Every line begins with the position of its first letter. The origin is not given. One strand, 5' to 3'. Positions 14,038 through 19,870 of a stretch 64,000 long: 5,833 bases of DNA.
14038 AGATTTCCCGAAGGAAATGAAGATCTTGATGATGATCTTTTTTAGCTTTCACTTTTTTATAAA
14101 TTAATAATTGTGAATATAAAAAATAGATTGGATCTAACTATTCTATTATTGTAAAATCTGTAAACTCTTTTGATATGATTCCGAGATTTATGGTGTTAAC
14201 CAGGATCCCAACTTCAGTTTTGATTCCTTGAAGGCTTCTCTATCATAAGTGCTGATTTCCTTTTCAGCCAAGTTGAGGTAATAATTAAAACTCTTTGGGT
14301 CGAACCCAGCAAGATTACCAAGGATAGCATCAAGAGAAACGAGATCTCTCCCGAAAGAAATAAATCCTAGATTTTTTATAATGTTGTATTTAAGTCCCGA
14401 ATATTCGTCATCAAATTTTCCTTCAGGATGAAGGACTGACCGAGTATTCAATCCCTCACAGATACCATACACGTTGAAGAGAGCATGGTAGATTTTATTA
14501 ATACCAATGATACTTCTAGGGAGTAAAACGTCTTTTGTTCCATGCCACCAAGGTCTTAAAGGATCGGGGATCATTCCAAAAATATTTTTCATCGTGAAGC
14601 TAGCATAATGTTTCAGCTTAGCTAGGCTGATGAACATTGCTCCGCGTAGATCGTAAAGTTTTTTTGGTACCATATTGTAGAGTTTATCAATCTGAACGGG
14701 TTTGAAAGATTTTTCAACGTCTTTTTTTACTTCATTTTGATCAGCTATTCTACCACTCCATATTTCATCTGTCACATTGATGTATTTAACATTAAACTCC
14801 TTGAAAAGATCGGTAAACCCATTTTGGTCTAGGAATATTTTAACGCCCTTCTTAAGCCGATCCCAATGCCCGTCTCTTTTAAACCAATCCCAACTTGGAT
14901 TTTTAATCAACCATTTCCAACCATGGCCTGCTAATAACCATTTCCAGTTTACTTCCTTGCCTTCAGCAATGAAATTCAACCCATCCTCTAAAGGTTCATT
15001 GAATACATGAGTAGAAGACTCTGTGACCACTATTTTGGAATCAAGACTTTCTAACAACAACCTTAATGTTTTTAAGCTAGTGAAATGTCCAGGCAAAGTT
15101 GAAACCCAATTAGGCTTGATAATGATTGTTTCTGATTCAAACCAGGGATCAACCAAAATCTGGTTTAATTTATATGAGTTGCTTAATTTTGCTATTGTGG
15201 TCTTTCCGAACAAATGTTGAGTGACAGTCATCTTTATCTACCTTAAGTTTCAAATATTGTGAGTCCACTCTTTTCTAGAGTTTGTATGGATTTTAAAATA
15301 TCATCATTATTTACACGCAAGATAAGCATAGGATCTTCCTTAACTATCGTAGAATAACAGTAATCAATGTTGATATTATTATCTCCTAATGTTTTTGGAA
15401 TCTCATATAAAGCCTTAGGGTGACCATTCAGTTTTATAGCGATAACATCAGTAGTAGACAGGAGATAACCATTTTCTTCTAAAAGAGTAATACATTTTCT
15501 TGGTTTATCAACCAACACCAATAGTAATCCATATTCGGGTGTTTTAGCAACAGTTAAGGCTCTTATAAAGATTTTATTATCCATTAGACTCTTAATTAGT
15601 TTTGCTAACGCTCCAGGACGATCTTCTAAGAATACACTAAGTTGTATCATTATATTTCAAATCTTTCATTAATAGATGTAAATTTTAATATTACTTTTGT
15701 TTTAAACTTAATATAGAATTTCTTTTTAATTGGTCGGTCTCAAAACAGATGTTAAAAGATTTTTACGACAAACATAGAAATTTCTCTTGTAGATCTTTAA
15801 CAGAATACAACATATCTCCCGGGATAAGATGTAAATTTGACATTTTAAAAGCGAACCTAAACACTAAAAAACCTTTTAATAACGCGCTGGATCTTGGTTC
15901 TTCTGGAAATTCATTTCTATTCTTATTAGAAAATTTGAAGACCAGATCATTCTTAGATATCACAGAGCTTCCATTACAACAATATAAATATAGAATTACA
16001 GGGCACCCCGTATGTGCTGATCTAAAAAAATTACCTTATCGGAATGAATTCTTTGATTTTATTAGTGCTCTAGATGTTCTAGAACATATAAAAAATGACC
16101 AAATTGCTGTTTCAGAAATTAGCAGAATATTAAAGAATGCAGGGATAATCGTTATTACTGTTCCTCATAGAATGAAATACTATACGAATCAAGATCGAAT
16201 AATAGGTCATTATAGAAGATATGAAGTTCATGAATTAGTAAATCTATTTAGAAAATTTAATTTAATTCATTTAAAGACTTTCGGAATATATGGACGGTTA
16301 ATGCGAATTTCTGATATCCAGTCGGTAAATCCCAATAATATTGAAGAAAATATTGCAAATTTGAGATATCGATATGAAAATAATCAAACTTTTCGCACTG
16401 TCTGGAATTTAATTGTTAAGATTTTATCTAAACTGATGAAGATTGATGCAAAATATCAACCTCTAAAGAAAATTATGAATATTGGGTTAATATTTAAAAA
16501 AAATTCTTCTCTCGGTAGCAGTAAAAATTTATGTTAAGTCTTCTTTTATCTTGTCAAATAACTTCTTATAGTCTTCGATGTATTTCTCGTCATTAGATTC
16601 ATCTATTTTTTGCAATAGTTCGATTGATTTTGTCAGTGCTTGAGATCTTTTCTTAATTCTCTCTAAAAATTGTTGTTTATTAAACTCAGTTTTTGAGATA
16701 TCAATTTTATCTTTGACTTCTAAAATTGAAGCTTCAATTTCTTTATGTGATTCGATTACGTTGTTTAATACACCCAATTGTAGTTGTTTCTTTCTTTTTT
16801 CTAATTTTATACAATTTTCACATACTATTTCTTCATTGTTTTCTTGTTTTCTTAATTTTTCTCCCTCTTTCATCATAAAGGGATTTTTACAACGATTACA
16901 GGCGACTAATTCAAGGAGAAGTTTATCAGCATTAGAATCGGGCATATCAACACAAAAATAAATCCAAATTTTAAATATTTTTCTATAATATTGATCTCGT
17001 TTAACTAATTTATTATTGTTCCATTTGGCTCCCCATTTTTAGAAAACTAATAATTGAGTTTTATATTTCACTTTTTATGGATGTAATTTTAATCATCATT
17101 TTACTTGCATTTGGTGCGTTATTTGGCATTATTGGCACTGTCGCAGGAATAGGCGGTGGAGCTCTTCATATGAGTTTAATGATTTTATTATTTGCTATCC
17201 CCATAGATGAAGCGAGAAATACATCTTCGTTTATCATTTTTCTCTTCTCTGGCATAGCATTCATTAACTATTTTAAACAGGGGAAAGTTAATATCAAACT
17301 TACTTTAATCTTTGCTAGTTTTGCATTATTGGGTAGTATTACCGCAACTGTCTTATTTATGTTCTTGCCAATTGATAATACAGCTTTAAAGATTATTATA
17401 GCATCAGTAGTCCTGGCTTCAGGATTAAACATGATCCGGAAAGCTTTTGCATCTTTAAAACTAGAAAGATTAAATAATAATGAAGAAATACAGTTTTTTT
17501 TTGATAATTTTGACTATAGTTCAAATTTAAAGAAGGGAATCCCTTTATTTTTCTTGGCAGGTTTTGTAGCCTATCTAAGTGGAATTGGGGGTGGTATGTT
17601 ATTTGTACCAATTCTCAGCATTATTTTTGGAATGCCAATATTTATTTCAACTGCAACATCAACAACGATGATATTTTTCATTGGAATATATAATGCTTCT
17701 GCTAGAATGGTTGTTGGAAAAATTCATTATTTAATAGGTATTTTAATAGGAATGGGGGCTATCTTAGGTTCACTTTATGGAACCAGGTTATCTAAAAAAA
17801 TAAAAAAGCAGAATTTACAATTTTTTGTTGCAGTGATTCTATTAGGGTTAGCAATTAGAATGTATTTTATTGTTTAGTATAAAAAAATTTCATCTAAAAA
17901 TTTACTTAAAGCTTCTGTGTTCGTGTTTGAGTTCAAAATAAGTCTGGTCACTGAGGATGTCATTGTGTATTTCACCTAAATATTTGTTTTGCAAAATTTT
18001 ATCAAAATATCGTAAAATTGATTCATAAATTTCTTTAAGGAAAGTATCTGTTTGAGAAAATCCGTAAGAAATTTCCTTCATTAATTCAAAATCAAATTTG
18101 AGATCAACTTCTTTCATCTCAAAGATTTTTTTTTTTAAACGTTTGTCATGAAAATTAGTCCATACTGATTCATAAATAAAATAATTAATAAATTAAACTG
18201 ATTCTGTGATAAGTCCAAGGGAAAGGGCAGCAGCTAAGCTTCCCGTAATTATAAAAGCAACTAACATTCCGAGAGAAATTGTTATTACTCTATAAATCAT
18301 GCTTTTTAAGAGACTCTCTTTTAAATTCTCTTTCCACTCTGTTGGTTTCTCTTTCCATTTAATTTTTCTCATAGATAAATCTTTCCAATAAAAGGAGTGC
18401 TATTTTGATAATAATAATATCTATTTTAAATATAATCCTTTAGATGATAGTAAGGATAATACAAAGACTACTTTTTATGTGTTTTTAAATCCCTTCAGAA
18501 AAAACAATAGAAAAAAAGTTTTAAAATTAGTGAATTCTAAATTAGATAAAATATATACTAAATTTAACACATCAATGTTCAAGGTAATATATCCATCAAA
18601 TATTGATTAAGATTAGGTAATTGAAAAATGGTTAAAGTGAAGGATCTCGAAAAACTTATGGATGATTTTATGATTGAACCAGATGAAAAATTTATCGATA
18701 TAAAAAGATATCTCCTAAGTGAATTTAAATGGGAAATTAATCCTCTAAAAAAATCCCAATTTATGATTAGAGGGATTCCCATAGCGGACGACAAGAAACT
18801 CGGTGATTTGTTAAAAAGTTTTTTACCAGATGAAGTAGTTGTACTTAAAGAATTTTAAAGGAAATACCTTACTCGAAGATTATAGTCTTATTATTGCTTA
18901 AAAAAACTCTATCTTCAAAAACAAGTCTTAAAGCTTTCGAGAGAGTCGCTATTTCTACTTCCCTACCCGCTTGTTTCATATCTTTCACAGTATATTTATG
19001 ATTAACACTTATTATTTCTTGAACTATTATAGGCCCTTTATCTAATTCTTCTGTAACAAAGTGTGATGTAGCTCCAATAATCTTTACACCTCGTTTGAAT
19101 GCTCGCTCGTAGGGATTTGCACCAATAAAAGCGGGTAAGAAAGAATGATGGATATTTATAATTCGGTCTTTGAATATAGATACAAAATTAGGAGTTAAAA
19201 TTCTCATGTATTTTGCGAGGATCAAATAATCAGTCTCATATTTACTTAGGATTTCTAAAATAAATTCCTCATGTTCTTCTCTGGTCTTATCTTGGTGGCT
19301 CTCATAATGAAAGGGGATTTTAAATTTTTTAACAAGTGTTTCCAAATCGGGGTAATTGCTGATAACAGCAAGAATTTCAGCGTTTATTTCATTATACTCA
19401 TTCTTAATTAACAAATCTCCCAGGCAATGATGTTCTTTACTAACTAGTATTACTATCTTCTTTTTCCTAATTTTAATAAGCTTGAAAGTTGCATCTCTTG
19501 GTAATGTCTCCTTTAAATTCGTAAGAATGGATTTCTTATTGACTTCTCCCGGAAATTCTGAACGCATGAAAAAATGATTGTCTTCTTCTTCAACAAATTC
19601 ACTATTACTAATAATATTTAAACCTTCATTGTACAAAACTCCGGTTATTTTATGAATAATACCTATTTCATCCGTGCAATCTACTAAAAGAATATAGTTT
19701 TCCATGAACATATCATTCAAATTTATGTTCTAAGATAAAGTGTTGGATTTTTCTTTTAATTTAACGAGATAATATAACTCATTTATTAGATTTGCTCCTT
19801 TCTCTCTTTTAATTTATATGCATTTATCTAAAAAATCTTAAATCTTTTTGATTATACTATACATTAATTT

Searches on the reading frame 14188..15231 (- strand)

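Call 28: search_protein_families(library=pfam, proteins=[window:14188-15231:-], max_evalue=0.001)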
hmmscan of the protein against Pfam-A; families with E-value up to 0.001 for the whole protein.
window:14188-15231:- (347 aa): 1 family
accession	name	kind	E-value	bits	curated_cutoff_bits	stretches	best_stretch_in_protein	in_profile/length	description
PF04015.17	DUF362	-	7.8e-10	39.6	24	1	134-303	54-197/200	Domain of unknown function (DUF362)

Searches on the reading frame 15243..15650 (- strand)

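Call 28: search_protein_families(library=pfam, proteins=[window:15243-15650:-], max_evalue=0.001)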
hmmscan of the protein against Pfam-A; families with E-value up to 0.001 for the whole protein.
window:15243-15650:- (135 aa): 3 families
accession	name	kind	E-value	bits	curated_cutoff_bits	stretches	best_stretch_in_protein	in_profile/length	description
PF19571.5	ACT_8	-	4e-19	69.2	23.5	1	2-126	4-128/141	ACT domain pair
PF01842.31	ACT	-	1.9e-07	31.1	27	0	3-39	2-38/66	ACT domain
PF13291.12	ACT_4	-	9.4e-05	23.5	27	0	2-38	7-43/80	ACT domain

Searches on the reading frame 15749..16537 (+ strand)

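Call 28: search_protein_families(library=pfam, proteins=[window:15749-16537:+], max_evalue=0.001)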
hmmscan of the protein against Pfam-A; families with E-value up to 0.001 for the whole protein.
window:15749-16537:+ (262 aa): 4 families
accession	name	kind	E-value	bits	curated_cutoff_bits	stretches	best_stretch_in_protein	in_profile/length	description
PF08241.18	Methyltransf_11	-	1.7e-12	48.2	21.2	1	47-136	1-95/95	Methyltransferase domain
PF13489.12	Methyltransf_23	-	2.5e-08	34.3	27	1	37-172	17-159/164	Methyltransferase domain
PF13649.12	Methyltransf_25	-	7e-06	27.1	27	1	47-132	2-97/97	Methyltransferase domain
PF08242.18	Methyltransf_12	-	0.00027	22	30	1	47-133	1-97/98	Methyltransferase domain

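Call 51: search_protein_families(library=ncbifam, proteins=[window:15749-16537:+], max_evalue=0.01)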
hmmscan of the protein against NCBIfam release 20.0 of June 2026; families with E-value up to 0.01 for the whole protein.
window:15749-16537:+ (262 aa): 12 families
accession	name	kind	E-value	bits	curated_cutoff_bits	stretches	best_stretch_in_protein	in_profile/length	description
NF045667.1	MTase_DVU1556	equivalog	2.6e-06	27.1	155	1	42-137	22-120/213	DVU_1556 family methyltransferase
NF040539.1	AST_met_ArsM_2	exception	3.6e-06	27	240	1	88-137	115-164/262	putative arsinothricin biosynthesis methyltransferase ArsM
TIGR02072.1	BioC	equivalog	2.2e-05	24.4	184.95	1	37-138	27-134/244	malonyl-ACP O-methyltransferase BioC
NF041255.1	mycofact_MftM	equivalog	4.7e-05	22.8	200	1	88-168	191-267/289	mycofactocin oligosaccharide methyltransferase MftM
NF041675.1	sarc_dimgly_tmase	equivalog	0.00017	21.6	550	1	90-141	123-174/278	sarcosine/dimethylglycine N-methyltransferase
TIGR04345.1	ovoA_Cterm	equivalog_domain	0.00044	19.8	170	1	89-157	122-191/242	putative 4-mercaptohistidine N1-methyltransferase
TIGR01983.1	UbiG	equivalog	0.00078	18.8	102.95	1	89-138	103-153/228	bifunctional 2-polyprenyl-6-hydroxyphenol methylase/3-demethylubiquinol 3-O-methyltransferase UbiG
NF004452.0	PRK05785.1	equivalog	0.0019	17.7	207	1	31-193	40-199/228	hypothetical protein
NF001241.0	PRK00216.1-2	equivalog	0.0025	17.5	327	1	86-137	97-148/231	demethylmenaquinone methyltransferase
NF001244.0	PRK00216.1-5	equivalog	0.0026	17.1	216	1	88-141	105-158/236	bifunctional demethylmenaquinone methyltransferase/2-methoxy-6-polyprenyl-1,4-benzoquinol methylase UbiE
TIGR01934.1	MenG_MenH_UbiE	subfamily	0.0029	17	158.35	1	88-151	93-155/223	ubiquinone/menaquinone biosynthesis methyltransferase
NF001240.0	PRK00216.1-1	equivalog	0.0043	16.1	378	1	88-136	120-168/251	bifunctional demethylmenaquinone methyltransferase/2-methoxy-6-polyprenyl-1,4-benzoquinol methylase UbiE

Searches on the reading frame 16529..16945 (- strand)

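Call 4: search_protein_families(library=pfam, proteins=[window:16529-16945:-], max_evalue=1)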
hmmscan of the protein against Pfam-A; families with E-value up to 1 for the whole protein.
window:16529-16945:- (138 aa): 3 families
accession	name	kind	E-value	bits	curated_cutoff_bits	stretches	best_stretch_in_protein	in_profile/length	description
PF03966.22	Trm112p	-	0.00016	22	22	1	7-45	1-31/40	Trm112p-like protein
PF10133.14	CooT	-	0.024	15.4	27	1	33-77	10-50/60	CO dehydrogenase accessory protein CooT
PF04048.20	Sec8_N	-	0.04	14.3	26.8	1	62-117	76-132/142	Exocyst complex component Sec8 N-terminal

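Call 51: search_protein_families(library=ncbifam, proteins=[window:16529-16945:-], max_evalue=0.01)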
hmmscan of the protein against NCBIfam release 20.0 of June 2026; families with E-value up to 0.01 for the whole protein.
window:16529-16945:- (138 aa): 1 family
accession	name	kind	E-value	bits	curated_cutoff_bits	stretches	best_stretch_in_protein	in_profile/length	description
NF052423.1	lpg1689_fam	equivalog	0.0052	16.3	150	1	65-128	6-66/184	lpg1689 family Dot/Icm T4SS effector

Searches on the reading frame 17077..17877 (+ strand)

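Call 4: search_protein_families(library=pfam, proteins=[window:17077-17877:+], max_evalue=1)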
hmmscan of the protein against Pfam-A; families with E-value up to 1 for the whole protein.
window:17077-17877:+ (266 aa): 1 family
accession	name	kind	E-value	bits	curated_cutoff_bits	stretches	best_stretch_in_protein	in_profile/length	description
PF01925.25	TauE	-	1e-38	133.8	32.6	1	9-262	1-237/237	Sulfite exporter TauE/SafE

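Call 51: search_protein_families(library=ncbifam, proteins=[window:17077-17877:+], max_evalue=0.01)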
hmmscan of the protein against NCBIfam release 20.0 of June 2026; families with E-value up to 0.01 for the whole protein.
window:17077-17877:+ (266 aa): 1 family
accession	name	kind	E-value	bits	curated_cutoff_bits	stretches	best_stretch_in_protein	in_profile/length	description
NF040961.1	MamO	equivalog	8.5e-05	21.1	800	1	161-263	538-648/648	magnetosome protein MamO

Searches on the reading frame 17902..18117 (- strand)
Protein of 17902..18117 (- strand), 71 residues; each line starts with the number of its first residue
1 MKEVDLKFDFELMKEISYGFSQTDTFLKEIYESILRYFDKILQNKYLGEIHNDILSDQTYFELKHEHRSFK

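Call 4: search_protein_families(library=pfam, proteins=[window:17902-18117:-], max_evalue=1)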
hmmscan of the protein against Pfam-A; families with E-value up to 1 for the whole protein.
window:17902-18117:- (71 aa): 0 families

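Call 51: search_protein_families(library=ncbifam, proteins=[window:17902-18117:-], max_evalue=0.01)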
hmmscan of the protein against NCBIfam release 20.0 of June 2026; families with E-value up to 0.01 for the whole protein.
window:17902-18117:- (71 aa): 0 families

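Call 69: search_protein_families(library=padloc, proteins=[window:17902-18117:-], max_evalue=1)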
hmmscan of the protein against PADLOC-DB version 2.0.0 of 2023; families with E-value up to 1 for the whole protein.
window:17902-18117:- (71 aa): 0 families

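Call 70: search_protein_families(library=phrogs, proteins=[window:17902-18117:-], max_evalue=1)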
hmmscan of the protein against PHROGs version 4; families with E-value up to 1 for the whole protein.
window:17902-18117:- (71 aa): 3 families
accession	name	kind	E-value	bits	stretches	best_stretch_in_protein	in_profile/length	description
phrog_14965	-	unknown function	0.014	16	1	12-67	132-184/200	-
phrog_21794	-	unknown function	0.1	13.6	1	1-34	17-50/78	-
phrog_36915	-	unknown function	0.11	14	1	6-39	33-66/71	-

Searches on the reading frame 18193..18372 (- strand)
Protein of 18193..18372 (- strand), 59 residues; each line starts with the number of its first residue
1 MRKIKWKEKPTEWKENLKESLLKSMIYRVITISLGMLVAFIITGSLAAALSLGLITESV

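Call 4: search_protein_families(library=pfam, proteins=[window:18193-18372:-], max_evalue=1)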
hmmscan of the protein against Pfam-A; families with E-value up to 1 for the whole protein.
window:18193-18372:- (59 aa): 2 families
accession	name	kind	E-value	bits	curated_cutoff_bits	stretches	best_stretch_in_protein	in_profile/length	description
PF09834.14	DUF2061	-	3.1e-07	31.1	23.1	1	21-55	1-35/52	Predicted membrane protein (DUF2061)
PF14766.11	RPA_interact_N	-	0.35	11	28.8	1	7-22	7-22/39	Replication protein A interacting N-terminal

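Call 69: search_protein_families(library=padloc, proteins=[window:18193-18372:-], max_evalue=1)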
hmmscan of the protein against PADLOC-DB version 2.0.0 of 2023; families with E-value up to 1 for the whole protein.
window:18193-18372:- (59 aa): 0 families

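Call 70: search_protein_families(library=phrogs, proteins=[window:18193-18372:-], max_evalue=1)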
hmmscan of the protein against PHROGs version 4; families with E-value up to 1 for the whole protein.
window:18193-18372:- (59 aa): 0 families

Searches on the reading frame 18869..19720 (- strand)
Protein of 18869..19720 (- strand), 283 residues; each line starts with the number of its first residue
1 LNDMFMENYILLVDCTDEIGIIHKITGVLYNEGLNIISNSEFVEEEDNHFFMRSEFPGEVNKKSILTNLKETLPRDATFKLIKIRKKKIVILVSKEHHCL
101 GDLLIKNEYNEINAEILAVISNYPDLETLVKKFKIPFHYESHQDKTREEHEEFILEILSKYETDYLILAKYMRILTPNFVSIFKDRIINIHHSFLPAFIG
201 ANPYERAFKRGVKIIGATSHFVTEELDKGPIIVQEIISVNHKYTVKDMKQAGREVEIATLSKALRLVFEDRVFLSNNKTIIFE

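Call 4: search_protein_families(library=pfam, proteins=[window:18869-19720:-], max_evalue=1)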
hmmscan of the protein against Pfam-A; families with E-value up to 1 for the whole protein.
window:18869-19720:- (283 aa): 4 families
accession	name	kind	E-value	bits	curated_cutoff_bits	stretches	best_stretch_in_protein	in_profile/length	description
PF00551.24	Formyl_trans_N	-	1.7e-47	161.9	26.1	1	87-264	1-181/181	Formyl transferase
PF01842.31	ACT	-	1.9e-07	31.2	27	1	9-70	1-62/66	ACT domain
PF03776.19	MinE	-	0.21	12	25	0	109-133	25-47/68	Septum formation topological specificity factor MinE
PF22629.2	ACT_AHAS_ss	-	0.22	12.2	27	1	12-69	2-59/67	AHAS small subunit-like ACT domain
